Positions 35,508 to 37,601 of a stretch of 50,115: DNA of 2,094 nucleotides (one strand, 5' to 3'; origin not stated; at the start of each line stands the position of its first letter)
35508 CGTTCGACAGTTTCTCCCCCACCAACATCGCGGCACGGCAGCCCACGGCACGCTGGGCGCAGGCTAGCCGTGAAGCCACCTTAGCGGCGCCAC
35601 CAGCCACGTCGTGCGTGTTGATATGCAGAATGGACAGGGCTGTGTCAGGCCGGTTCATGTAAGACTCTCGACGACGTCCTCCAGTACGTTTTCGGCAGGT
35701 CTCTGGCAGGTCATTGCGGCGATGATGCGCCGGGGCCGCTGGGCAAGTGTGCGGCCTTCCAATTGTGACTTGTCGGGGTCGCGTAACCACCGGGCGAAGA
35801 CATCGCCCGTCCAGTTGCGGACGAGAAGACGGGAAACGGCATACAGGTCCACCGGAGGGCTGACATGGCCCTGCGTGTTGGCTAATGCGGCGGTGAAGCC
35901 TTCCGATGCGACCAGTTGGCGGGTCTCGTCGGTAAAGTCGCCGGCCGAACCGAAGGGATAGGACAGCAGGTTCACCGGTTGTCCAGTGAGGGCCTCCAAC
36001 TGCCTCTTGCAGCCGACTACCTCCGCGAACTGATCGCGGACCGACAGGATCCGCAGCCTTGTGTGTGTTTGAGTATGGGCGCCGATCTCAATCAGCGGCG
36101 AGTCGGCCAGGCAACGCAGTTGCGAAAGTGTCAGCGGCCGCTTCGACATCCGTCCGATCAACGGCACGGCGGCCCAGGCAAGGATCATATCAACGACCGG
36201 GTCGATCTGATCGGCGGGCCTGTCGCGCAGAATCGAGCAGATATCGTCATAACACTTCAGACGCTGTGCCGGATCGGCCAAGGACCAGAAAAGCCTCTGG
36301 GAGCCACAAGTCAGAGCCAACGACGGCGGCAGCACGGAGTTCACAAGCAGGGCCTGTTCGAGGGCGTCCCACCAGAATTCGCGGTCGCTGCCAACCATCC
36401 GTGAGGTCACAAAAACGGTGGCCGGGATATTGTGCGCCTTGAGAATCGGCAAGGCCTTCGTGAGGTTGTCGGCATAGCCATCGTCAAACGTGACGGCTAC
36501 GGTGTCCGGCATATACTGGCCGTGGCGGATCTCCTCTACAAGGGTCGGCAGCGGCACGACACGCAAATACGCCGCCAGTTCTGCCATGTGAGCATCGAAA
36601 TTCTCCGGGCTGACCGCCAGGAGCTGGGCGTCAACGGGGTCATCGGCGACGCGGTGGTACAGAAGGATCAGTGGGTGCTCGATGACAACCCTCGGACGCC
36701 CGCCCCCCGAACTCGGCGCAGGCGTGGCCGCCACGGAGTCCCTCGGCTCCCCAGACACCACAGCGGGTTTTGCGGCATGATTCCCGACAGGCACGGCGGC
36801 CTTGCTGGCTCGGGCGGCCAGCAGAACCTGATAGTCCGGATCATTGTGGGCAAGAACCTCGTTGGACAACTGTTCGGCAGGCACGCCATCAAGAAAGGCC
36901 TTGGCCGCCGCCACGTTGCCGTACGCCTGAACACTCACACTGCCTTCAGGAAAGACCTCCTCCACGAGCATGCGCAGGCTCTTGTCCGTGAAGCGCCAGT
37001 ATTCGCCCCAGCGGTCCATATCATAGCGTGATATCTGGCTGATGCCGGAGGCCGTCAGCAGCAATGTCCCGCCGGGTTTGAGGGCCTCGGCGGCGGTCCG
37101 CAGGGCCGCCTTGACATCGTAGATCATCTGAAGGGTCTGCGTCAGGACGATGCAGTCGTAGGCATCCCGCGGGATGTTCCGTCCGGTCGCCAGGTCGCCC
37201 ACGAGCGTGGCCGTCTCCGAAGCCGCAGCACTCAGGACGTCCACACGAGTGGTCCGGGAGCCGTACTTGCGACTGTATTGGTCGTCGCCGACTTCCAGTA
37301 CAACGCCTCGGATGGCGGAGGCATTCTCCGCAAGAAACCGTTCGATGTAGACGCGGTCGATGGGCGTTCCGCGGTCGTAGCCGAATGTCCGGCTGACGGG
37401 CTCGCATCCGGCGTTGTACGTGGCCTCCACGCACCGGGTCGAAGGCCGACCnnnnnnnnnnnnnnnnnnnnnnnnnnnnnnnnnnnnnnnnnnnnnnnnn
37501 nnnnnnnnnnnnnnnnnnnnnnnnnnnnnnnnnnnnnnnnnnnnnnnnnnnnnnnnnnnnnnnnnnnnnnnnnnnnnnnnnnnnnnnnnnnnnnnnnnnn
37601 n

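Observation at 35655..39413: Four-enzyme fusion (CgeB-like GT + FkbM MTase + class I MTase + CE4 deacetylase), translationally coupled to the mega-GT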

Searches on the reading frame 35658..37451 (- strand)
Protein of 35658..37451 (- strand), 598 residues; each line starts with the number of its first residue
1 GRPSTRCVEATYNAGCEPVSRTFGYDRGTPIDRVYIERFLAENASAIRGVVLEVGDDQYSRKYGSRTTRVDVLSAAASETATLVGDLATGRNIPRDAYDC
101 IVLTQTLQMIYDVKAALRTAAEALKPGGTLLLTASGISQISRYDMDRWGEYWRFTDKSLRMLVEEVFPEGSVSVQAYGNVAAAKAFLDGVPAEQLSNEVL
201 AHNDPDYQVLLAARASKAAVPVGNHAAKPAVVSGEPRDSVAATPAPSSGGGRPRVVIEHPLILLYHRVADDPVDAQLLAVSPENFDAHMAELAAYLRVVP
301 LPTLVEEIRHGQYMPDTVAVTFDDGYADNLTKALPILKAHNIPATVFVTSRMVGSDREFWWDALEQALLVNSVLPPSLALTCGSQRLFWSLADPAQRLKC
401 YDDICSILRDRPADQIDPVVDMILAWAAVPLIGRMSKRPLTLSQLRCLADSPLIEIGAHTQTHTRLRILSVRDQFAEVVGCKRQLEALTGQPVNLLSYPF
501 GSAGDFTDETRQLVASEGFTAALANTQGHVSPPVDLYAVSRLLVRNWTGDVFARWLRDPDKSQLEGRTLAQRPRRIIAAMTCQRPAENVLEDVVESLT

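Call 43: search_dna_similar(query=window:35658-37451:-, collection=plasmids, mode=protein, max_rows=15)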
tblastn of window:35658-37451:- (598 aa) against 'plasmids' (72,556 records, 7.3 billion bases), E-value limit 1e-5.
Records with a match: 573; places in all: 578; records where one place covers at least 80% of the query: 3.
Best place of each record, by identity: <60% 573.
By first word of the organism name: Escherichia 528; Caballeronia 5; Sinorhizobium 4; Burkholderia 4; Pseudochrobactrum 4; Mesorhizobium 3; Rhizobium 3; Alteromonas 2; Shinella 2; Shigella 2; and 16 more.
By predicted mobility (MOB-suite, as given by PLSDB): non-mobilizable 351; conjugative 111; mobilizable 111.
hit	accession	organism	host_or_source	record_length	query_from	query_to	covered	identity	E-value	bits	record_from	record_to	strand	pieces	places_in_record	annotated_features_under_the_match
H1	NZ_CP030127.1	Indioceanicola profundi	sediment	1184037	18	556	87%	37.3%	2e-72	299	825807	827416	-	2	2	none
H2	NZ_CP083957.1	Mesorhizobium sp. B1-1-8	cell culture,soil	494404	1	546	84%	34.9%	2e-39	296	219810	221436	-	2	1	polysaccharide deacetylase family protein | methyltransferase domain-containing protein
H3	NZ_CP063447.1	Novosphingobium sp. ES2-1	mixed culture,activated sludge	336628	17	550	88%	33.3%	1e-41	288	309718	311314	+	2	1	polysaccharide deacetylase family protein | glycosyltransferase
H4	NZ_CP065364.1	Ruegeria sp. SCSIO 43209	Galaxea fascicularis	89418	241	549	52%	29.3%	2e-17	94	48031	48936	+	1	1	polysaccharide deacetylase family protein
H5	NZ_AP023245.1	Mesorhizobium sp. 113-3-3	Lotus japonicus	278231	16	218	34%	43.5%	1e-38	160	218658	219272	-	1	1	methyltransferase domain-containing protein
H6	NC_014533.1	Gloeothece verrucosa PCC 7822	fresh water in rice field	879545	29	363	56%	25.5%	1e-6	60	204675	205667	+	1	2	trifunctional glycosyltransferase/class I SAM-dependent ...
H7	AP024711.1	Leptolinea sp. HRD-7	-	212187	262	556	49%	28.8%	6e-21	105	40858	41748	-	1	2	hypothetical protein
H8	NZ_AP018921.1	Pseudonocardia autotrophica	-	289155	250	556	51%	27.3%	1e-10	72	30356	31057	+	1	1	polysaccharide deacetylase family protein | glycosyltransferase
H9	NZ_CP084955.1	Sulfitobacter indolifex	cell culture,Seawater from the North ...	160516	86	363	46%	26.9%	2e-6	59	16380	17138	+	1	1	trifunctional glycosyltransferase/class I SAM-dependent ...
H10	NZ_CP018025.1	Alteromonas mediterranea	seawater,seawater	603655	262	543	47%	25.4%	2e-13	81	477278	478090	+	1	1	polysaccharide deacetylase family protein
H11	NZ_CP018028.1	Alteromonas mediterranea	seawater,seawater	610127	262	543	47%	25.4%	2e-13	81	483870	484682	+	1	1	polysaccharide deacetylase family protein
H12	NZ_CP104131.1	Sinorhizobium sp. K101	Phaseolus vulgaris,cell ...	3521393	278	542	44%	26.0%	4e-13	81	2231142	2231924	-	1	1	none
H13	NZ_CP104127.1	Sinorhizobium sp. M103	Phaseolus vulgaris,cell ...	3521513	278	542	44%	26.0%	4e-13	81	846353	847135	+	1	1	none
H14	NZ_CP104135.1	Sinorhizobium sp. C101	Phaseolus vulgaris,cell ...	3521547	278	542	44%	26.0%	4e-13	81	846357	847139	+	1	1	none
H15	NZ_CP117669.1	Escherichia albertii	Sturnus vulgaris,whole organism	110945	258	521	44%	25.4%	1e-8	66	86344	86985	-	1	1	polysaccharide deacetylase family protein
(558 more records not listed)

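Call 84: get_annotated_region(hit=H6, flank=8000)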
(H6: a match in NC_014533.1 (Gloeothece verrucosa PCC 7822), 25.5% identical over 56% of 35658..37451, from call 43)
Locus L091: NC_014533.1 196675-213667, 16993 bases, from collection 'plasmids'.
description: Gloeothece verrucosa PCC 7822 plasmid Cy782201, complete sequence
organism: Gloeothece verrucosa PCC 7822 (NCBI taxid 497965)
taxonomy: Bacteria; Cyanobacteriota; Cyanophyceae; Chroococcales; Aphanothecaceae; Gloeothece; Gloeothece verrucosa; Gloeothece verrucosa PCC 7822
host: -; source: fresh water in rice field; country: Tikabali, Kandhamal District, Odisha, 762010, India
typing (MOB-suite, as given by PLSDB): non-mobilizable; mating-pair formation MPF_T
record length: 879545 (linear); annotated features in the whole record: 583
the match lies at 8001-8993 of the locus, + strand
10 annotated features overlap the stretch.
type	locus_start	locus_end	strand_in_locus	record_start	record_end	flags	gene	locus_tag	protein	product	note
CDS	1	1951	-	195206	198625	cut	-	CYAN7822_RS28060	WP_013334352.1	cadherin-like domain-containing protein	-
CDS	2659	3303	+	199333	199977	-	-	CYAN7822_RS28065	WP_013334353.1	N-methyl-D-aspartate receptor NMDAR2C subunit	-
CDS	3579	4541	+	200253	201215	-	-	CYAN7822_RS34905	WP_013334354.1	RICIN domain-containing protein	-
CDS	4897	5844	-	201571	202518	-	-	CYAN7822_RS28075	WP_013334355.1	glycosyltransferase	-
CDS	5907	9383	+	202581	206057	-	-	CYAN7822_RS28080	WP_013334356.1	trifunctional glycosyltransferase/class I SAM-dependent methyltransferase/polysaccharide deacetylase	-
CDS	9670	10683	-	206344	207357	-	-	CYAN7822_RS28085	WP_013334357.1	helix-turn-helix domain-containing protein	GO:0006355 - regulation of DNA-templated transcription [Evidence IEA]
CDS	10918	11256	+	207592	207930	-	-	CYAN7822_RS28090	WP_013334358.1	hypothetical protein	-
CDS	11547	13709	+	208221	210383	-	-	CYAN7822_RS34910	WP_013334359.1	bluetail domain-containing putative surface protein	-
CDS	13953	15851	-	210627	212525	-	-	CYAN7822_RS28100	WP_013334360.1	ABC transporter ATP-binding protein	-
CDS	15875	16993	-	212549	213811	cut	-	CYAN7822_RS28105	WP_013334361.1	glycosyltransferase family 4 protein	-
